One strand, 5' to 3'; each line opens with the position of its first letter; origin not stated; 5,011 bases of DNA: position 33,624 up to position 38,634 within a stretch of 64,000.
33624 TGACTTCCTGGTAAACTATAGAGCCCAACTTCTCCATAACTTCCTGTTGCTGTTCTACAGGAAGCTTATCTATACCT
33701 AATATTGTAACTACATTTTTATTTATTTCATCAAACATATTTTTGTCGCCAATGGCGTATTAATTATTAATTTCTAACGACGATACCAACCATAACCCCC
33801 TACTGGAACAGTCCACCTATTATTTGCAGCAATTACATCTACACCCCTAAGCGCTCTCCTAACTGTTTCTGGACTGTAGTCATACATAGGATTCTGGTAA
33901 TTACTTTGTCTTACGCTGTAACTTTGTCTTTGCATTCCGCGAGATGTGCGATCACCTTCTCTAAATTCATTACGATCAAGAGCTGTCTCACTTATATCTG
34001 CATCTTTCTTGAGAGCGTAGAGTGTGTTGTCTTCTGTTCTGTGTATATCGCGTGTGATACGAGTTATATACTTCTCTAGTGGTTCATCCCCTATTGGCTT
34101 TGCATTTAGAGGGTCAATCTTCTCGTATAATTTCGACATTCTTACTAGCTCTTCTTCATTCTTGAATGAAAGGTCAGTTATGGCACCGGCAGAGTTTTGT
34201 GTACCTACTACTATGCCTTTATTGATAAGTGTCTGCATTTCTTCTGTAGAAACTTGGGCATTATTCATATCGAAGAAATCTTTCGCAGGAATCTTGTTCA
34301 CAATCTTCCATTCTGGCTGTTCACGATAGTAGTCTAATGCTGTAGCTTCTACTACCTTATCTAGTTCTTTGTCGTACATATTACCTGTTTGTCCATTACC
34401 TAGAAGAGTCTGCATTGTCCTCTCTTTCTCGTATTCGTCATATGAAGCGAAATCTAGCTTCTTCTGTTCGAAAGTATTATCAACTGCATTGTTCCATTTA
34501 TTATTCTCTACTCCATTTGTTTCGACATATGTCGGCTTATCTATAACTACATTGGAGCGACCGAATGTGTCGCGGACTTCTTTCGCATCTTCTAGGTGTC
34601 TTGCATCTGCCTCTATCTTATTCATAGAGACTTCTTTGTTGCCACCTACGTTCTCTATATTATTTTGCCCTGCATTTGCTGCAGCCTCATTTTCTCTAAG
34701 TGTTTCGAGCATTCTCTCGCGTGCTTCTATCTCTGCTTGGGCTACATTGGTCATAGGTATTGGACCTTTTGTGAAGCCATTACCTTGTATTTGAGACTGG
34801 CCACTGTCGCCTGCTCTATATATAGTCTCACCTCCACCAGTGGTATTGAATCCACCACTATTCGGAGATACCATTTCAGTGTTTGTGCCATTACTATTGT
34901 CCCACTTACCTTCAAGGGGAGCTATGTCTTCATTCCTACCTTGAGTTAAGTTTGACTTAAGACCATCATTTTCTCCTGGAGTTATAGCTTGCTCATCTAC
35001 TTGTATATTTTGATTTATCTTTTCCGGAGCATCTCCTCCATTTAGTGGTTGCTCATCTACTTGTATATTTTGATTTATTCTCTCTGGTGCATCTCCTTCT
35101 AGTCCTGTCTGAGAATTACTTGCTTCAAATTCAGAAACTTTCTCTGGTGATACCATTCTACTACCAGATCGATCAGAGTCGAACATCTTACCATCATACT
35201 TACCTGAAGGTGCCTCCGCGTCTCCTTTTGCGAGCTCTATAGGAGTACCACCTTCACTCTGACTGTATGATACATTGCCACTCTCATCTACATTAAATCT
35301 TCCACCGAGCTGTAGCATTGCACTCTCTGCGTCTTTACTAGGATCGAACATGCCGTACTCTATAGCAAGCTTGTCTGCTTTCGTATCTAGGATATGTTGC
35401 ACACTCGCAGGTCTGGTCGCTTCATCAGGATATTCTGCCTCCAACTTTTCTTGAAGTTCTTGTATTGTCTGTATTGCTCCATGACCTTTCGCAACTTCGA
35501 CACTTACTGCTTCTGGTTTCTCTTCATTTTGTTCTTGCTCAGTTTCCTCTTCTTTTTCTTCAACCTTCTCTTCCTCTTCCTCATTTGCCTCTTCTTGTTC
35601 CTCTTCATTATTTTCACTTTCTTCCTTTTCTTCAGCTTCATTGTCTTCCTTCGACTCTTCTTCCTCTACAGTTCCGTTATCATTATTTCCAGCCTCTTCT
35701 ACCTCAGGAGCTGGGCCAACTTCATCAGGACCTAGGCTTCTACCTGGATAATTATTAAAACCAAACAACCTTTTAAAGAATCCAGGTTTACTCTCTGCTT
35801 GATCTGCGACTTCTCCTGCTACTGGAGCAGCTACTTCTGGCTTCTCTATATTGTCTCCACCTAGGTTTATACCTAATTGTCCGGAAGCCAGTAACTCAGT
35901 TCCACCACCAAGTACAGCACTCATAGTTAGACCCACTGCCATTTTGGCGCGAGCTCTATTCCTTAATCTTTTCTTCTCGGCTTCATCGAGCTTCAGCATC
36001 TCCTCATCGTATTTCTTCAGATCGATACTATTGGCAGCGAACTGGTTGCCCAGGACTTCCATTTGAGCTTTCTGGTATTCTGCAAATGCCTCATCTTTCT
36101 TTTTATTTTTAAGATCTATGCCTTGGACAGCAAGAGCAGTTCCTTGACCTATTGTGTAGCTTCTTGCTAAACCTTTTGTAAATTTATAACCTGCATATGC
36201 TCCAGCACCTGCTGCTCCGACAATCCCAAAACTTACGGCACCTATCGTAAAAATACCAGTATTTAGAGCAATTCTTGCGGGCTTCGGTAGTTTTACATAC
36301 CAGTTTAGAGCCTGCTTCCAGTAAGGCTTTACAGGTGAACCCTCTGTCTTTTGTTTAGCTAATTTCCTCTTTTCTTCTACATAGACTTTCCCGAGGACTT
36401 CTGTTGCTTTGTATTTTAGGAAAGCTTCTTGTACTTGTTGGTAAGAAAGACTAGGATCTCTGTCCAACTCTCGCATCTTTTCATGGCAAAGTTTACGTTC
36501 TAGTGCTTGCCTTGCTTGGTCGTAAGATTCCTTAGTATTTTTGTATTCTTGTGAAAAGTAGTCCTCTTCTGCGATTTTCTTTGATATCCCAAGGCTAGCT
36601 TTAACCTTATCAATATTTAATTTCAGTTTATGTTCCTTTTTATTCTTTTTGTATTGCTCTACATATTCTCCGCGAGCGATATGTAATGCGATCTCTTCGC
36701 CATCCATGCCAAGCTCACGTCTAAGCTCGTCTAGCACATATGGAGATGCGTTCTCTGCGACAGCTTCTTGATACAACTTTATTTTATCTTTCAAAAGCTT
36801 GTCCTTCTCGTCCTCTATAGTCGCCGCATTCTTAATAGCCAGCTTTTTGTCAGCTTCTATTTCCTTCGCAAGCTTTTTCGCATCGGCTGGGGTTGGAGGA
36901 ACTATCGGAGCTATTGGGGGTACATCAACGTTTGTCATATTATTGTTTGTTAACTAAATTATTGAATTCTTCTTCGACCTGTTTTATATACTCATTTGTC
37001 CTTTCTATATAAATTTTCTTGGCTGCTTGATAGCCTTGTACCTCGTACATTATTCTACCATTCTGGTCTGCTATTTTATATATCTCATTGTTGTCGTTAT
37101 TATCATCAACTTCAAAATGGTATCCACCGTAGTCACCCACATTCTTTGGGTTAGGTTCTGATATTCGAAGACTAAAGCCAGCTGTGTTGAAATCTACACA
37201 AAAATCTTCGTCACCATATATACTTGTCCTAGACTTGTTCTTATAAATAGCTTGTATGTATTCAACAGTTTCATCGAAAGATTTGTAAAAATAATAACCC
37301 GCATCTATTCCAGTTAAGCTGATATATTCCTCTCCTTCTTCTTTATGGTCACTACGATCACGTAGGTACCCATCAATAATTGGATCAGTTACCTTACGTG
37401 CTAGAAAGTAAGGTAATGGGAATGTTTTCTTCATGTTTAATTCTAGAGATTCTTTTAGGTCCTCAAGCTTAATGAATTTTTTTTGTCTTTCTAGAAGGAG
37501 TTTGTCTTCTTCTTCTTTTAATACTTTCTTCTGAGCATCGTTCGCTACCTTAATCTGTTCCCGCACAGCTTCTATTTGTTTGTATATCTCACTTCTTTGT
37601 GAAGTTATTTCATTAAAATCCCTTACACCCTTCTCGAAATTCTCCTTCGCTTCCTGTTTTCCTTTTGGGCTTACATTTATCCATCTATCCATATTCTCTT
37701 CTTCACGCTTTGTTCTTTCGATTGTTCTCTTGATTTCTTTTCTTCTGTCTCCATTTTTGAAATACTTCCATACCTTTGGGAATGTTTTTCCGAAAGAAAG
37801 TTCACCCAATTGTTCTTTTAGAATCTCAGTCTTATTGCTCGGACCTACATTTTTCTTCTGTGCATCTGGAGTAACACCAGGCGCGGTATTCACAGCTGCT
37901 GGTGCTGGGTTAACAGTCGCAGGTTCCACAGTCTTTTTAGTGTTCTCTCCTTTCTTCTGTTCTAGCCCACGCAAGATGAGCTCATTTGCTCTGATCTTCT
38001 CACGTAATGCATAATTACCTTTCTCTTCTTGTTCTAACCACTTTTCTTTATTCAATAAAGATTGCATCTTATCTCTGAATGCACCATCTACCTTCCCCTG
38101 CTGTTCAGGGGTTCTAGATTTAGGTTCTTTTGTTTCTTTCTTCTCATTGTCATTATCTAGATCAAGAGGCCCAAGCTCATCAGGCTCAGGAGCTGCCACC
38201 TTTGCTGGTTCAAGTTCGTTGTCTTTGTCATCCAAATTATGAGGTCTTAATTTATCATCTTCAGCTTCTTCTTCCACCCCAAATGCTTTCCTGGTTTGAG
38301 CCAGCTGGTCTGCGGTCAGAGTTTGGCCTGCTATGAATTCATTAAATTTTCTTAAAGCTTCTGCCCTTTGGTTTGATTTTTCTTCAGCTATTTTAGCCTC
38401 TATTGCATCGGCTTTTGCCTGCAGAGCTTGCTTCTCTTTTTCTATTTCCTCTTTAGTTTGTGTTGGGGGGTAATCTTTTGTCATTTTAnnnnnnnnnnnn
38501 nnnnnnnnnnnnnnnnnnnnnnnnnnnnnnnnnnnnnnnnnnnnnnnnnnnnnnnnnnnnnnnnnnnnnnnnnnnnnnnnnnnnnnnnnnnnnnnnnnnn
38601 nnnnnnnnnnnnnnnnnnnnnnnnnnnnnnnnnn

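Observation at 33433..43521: Six-gene operon of large K/E-rich coiled-coil and poly-acidic proteins, including tandem paralogs, co-oriented with pcrA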

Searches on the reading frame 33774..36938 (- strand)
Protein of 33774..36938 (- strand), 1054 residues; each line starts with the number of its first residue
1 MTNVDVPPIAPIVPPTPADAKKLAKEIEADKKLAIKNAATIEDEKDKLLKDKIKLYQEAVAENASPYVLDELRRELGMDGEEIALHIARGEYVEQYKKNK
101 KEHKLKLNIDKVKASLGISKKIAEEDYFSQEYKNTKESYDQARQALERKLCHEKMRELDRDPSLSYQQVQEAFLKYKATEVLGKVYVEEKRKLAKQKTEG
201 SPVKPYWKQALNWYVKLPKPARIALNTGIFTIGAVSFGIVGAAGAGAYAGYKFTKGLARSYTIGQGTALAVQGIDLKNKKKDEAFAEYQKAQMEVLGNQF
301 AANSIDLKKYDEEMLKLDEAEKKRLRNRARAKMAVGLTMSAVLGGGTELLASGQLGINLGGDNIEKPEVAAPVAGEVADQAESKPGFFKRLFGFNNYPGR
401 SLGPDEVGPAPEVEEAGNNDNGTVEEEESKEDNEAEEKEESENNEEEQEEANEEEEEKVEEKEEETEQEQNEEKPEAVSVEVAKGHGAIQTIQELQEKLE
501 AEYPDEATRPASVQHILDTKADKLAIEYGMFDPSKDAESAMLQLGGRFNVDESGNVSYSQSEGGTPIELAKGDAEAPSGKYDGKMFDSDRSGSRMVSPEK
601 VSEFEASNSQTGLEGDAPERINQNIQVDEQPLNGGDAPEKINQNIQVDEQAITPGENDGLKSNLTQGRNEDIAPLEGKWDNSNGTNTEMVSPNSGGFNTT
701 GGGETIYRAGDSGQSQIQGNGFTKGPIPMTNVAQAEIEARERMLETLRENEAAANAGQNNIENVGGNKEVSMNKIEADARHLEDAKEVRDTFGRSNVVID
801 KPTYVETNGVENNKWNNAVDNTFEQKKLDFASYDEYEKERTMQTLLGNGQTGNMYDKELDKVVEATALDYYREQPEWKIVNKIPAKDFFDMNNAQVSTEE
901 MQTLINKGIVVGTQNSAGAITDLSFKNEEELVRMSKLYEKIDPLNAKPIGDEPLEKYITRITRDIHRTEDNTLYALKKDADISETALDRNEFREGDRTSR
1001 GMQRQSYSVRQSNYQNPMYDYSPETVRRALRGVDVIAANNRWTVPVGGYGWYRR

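Call 4: search_protein_families(library=pfam, proteins=[window:33774-36938:-], max_evalue=1)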
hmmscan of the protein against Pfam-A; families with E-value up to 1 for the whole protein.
window:33774-36938:- (1054 aa): 1 family
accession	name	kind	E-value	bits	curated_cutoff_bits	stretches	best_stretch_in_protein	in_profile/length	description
PF19195.5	DUF5870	-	0.64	9.3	25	0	438-541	152-248/488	Family of unknown function (DUF5870)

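Call 5: search_protein_families(library=ncbifam, proteins=[window:33774-36938:-], max_evalue=1)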
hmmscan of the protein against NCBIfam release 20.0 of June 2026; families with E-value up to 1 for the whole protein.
window:33774-36938:- (1054 aa): 1 family
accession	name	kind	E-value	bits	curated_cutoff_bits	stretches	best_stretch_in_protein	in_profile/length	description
NF053549.1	FtsL_Actino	equivalog_domain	0.21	11.5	55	0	114-150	17-53/83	cell division protein FtsL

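Call 17: find_homologous_proteins(query=window:33774-36938:-, max_evalue=0.001)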
Query window:33774-36938:- (1054 aa): 1 proteins with E <= 0.001 among 8000 candidates.
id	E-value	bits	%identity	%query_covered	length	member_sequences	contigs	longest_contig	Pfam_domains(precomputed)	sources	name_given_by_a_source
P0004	0.0e+0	2325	100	100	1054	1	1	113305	-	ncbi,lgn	-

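Call 54: search_protein_families(library=phrogs, proteins=[window:33774-36938:-], max_evalue=0.01)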
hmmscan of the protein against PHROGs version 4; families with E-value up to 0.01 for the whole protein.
window:33774-36938:- (1054 aa): 0 families

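Call 55: search_protein_families(library=padloc, proteins=[window:33774-36938:-], max_evalue=0.01)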
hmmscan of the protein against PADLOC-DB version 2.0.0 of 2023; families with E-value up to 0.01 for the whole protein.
window:33774-36938:- (1054 aa): 0 families

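Call 92: search_solved_structures(query=A6, max_evalue=1)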
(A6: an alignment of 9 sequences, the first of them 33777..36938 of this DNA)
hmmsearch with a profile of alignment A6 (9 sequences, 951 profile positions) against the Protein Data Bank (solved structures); distinct sequences matched with E-value up to 1: 2.
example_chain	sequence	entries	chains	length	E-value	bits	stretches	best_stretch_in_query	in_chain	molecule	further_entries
6w6l_6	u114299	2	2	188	0.1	14.3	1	357-439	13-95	Calcium load-activated calcium channel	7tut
1m6k_A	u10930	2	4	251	0.18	13.5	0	236-316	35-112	beta-lactamase OXA-1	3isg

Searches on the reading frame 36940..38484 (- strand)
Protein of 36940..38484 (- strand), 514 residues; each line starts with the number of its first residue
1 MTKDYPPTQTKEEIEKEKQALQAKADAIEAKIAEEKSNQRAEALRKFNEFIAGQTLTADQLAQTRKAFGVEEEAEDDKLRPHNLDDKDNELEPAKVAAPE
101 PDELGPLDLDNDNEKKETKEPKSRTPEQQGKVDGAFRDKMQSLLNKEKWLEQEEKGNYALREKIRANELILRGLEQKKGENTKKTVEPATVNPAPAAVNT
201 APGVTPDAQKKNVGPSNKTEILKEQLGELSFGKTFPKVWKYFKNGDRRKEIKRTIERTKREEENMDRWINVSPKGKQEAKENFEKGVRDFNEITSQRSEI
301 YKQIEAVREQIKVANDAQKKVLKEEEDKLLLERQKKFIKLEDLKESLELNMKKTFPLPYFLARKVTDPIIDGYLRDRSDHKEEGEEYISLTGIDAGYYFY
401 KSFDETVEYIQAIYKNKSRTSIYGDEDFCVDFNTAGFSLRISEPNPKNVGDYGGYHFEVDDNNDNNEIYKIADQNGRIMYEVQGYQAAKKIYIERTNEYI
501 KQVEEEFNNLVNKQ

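Call 4: search_protein_families(library=pfam, proteins=[window:36940-38484:-], max_evalue=1)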
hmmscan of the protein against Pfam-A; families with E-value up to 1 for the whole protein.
window:36940-38484:- (514 aa): 0 families

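Call 5: search_protein_families(library=ncbifam, proteins=[window:36940-38484:-], max_evalue=1)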
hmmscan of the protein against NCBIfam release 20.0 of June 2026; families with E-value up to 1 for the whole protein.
window:36940-38484:- (514 aa): 0 families

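Call 10: find_homologous_proteins(query=window:36940-38484:-, max_evalue=0.001)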
Query window:36940-38484:- (514 aa): 1 proteins with E <= 0.001 among 8000 candidates.
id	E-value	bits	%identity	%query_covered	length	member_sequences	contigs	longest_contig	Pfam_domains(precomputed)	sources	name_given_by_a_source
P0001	0.0e+0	1124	100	100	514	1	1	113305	-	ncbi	-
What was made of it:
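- Tried and rejected: The poly-E and low-complexity words probably swamped the candidate lists (calls 10, 17).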

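Call 11: find_encoding_contigs(protein=P0001, flank=10000, max_places=3)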
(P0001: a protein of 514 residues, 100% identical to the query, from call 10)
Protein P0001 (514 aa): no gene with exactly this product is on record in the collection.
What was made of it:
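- Tried and rejected: An exact look-up of the 514-aa protein's contig failed (call 11).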

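Call 12: list_cluster_members(proteins=[window:36940-38484:-, window:38489-40072:-, window:41035-43521:-, window:33774-36938:-, window:33433-33738:-, window:40257-40865:-, window:31422-33386:-])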
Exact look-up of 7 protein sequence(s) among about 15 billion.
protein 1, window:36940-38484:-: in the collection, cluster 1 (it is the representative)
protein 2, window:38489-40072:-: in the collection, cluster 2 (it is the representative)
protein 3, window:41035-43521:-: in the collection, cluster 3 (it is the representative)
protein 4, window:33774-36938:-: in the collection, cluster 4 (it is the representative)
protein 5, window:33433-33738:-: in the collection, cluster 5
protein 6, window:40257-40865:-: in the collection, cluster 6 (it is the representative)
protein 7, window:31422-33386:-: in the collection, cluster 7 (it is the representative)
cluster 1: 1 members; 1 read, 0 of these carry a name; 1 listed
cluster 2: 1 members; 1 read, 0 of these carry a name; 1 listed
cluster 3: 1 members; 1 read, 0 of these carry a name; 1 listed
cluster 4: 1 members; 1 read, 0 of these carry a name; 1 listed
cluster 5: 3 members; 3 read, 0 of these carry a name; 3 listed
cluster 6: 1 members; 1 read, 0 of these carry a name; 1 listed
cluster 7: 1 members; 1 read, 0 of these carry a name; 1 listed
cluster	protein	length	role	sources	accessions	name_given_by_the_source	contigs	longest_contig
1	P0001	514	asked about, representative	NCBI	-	-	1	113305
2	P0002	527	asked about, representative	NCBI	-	-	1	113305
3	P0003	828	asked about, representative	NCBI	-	-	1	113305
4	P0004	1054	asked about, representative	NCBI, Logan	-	-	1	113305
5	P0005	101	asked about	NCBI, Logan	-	-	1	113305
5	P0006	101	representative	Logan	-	-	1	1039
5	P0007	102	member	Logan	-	-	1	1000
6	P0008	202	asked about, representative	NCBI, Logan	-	-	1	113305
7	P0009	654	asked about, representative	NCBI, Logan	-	-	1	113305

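Call 54: search_protein_families(library=phrogs, proteins=[window:36940-38484:-], max_evalue=0.01)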
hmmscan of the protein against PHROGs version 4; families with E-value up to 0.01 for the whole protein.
window:36940-38484:- (514 aa): 0 families

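Call 55: search_protein_families(library=padloc, proteins=[window:36940-38484:-], max_evalue=0.01)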
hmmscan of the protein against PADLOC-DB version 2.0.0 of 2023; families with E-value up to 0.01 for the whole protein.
window:36940-38484:- (514 aa): 0 families
